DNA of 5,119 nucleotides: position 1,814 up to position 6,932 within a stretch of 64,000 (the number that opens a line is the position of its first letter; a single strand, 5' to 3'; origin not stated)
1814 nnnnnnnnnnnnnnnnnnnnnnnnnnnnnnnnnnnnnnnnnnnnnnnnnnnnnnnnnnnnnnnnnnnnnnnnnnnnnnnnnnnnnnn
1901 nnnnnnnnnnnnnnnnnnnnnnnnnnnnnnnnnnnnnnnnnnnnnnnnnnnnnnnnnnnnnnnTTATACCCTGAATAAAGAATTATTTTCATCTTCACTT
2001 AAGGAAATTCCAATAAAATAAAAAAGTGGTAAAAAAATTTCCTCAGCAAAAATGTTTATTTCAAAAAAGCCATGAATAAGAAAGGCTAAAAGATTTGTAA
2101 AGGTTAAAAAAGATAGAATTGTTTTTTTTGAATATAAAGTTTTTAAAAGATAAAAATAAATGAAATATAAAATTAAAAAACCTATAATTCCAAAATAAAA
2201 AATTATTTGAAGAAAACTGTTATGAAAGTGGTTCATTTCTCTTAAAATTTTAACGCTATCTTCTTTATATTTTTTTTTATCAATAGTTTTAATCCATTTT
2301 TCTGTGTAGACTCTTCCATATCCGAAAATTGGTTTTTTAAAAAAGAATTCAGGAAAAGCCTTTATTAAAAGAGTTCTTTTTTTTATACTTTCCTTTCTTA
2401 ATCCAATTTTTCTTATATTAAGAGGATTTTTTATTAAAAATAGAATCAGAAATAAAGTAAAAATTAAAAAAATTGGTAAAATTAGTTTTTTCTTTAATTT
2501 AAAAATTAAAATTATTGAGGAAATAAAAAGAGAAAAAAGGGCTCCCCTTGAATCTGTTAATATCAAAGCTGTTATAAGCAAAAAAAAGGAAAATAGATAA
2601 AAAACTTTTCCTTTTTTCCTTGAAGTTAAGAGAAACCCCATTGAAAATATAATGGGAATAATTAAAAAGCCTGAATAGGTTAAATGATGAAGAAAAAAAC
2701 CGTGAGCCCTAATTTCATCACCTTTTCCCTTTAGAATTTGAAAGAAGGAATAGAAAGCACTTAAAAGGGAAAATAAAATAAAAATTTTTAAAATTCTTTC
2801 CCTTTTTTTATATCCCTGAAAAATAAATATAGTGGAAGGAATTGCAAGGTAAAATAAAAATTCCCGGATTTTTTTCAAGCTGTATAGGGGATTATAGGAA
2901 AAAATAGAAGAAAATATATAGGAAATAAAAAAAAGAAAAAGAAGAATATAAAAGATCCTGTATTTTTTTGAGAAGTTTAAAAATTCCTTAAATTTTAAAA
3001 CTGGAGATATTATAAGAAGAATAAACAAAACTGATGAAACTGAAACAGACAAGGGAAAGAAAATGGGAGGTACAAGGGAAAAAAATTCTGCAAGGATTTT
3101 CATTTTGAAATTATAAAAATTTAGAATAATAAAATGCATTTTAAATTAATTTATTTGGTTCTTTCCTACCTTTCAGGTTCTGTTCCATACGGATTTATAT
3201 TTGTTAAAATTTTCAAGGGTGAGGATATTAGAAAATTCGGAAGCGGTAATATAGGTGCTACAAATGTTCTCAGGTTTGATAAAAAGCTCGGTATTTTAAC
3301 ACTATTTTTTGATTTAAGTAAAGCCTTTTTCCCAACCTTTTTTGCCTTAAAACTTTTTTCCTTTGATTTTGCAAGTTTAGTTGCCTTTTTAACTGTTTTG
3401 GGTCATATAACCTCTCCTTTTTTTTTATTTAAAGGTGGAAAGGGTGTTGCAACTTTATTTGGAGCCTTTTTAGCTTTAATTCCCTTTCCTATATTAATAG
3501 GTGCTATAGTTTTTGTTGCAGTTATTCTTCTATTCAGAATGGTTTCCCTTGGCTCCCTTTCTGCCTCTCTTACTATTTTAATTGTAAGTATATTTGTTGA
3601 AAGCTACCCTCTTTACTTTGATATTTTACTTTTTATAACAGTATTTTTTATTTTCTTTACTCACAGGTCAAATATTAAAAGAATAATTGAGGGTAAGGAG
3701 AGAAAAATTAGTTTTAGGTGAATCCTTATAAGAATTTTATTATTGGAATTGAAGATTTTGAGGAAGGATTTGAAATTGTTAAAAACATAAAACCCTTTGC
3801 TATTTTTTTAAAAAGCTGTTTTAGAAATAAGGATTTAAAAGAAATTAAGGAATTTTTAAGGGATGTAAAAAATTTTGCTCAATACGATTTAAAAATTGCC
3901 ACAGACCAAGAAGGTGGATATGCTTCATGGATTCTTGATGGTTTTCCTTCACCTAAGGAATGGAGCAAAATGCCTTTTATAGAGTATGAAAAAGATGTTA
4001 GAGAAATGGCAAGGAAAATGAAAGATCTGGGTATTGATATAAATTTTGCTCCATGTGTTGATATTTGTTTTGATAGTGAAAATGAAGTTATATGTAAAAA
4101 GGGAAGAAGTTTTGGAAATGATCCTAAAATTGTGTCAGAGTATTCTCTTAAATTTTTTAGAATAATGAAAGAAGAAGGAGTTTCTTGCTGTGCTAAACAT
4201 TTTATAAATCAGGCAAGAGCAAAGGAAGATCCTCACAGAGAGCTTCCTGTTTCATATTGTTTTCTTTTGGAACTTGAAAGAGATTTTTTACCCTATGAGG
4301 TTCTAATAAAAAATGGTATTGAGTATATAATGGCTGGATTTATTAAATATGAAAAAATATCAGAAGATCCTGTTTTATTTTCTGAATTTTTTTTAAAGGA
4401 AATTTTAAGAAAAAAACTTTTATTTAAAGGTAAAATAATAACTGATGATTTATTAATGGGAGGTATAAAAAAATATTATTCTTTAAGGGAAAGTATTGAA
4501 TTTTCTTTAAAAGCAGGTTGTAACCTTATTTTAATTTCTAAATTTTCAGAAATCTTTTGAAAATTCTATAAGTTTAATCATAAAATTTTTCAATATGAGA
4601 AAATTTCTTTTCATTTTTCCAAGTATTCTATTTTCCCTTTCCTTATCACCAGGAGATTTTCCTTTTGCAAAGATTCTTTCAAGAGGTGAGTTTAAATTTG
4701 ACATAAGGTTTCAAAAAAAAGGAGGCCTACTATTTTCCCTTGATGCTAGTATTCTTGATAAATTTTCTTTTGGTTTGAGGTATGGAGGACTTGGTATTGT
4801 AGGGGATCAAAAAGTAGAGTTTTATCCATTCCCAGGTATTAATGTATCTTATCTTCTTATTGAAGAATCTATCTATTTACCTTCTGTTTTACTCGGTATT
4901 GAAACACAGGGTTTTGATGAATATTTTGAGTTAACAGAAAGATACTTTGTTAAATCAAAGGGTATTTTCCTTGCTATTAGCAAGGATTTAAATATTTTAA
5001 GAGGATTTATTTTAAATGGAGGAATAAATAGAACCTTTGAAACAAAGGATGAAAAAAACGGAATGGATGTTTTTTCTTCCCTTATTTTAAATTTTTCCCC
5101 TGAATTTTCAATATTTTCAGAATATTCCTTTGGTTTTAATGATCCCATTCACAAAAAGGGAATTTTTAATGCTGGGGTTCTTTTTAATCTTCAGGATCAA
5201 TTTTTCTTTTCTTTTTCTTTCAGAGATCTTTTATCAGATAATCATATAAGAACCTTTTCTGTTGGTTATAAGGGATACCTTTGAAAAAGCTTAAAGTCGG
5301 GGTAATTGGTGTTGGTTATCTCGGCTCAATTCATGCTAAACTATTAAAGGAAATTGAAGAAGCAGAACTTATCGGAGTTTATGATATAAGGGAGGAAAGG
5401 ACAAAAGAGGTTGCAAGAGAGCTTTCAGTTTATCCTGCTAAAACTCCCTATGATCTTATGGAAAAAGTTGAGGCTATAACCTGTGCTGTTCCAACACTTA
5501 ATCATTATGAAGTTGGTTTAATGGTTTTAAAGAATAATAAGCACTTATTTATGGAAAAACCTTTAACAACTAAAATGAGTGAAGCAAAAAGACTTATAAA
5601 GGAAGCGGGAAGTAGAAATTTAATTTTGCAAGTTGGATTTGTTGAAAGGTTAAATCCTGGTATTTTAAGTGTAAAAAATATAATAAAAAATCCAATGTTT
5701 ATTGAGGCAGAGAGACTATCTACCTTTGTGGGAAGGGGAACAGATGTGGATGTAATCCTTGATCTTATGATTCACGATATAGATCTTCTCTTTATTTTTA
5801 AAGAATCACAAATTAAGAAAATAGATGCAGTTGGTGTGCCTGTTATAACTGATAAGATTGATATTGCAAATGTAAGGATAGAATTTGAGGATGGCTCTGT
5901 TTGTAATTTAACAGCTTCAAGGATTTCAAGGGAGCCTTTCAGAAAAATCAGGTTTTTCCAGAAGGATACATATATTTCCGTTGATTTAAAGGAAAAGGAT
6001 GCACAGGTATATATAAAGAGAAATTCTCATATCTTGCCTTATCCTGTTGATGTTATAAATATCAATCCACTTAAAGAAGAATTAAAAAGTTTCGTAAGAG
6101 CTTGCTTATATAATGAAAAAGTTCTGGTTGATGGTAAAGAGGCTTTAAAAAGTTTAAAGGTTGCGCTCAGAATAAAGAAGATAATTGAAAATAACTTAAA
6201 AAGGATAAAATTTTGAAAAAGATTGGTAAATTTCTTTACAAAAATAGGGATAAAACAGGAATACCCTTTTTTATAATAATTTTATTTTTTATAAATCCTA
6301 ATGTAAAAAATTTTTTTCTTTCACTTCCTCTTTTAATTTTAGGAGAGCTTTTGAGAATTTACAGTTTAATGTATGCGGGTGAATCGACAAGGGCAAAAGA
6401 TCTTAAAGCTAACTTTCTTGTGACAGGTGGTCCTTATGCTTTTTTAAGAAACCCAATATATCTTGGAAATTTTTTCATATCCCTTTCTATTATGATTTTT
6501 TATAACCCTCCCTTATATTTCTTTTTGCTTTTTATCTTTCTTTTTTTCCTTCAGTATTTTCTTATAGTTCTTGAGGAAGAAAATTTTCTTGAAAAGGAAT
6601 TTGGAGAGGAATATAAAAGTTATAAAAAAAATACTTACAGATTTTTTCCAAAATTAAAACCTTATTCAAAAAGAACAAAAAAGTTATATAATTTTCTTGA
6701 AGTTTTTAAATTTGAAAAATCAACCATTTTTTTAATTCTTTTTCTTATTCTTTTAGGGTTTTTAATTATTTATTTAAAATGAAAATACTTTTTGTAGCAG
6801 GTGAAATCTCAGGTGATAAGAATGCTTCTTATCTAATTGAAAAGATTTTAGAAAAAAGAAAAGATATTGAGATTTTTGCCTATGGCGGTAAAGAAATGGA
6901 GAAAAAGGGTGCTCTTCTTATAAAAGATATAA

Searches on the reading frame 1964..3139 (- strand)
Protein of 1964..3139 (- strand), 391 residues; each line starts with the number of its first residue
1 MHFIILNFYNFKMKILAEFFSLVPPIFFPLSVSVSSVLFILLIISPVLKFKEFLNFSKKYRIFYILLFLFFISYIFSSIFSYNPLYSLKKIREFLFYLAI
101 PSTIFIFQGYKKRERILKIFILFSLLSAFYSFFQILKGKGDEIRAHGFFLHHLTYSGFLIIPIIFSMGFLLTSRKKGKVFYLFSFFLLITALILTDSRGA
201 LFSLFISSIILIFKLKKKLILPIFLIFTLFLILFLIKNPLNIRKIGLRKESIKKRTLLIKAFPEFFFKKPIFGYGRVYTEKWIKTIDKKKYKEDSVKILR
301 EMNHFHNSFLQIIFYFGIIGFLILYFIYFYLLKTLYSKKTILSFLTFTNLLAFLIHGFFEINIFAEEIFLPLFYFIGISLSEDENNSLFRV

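Call 65: search_protein_families(library=pfam, proteins=[window:1964-3139:-], max_evalue=0.00001)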
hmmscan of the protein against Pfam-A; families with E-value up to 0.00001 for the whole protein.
window:1964-3139:- (391 aa): 1 family
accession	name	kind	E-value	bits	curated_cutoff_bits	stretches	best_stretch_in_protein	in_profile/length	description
PF04932.20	Wzy_C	-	3.5e-19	69.5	31.7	1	183-324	1-148/149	O-Antigen ligase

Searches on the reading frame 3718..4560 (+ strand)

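Call 65: search_protein_families(library=pfam, proteins=[window:3718-4560:+], max_evalue=0.00001)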
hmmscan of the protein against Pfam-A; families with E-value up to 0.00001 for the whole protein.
window:3718-4560:+ (280 aa): 1 family
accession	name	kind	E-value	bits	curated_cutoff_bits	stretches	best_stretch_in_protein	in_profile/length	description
PF00933.27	Glyco_hydro_3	-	3.6e-43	148.7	27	1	36-274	41-282/316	Glycosyl hydrolase family 3 N terminal domain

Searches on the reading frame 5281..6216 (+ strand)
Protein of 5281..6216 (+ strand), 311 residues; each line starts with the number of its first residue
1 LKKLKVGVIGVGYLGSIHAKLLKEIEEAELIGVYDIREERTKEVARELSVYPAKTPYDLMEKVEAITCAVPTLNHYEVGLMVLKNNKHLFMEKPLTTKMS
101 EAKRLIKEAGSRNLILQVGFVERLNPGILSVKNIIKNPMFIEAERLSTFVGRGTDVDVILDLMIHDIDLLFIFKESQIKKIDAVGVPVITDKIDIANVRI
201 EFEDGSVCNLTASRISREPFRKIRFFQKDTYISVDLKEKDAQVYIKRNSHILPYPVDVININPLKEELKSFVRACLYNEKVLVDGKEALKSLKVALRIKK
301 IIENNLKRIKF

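Call 65: search_protein_families(library=pfam, proteins=[window:5281-6216:+], max_evalue=0.00001)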
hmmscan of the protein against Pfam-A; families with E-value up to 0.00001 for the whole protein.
window:5281-6216:+ (311 aa): 1 family
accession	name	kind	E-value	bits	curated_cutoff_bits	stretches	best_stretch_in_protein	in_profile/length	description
PF01408.29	GFO_IDH_MocA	-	7.4e-25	88.4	24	1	4-120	1-120/120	Oxidoreductase family, NAD-binding Rossmann fold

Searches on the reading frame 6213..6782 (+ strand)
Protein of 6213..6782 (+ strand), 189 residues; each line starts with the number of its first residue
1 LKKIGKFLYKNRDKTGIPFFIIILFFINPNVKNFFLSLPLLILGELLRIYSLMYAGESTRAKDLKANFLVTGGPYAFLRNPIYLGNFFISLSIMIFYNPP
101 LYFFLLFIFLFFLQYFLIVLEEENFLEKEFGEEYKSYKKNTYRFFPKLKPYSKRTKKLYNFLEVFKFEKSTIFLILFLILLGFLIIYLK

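Call 65: search_protein_families(library=pfam, proteins=[window:6213-6782:+], max_evalue=0.00001)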
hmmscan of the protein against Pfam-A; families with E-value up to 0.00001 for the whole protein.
window:6213-6782:+ (189 aa): 2 families
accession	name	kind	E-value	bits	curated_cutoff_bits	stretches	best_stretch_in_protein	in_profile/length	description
PF04191.18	PEMT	-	8.5e-11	42.7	25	1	35-132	4-104/105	Phospholipid methyltransferase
PF04140.19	ICMT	-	2.3e-08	34.8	24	1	38-124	2-91/95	Isoprenylcysteine carboxyl methyltransferase (ICMT) family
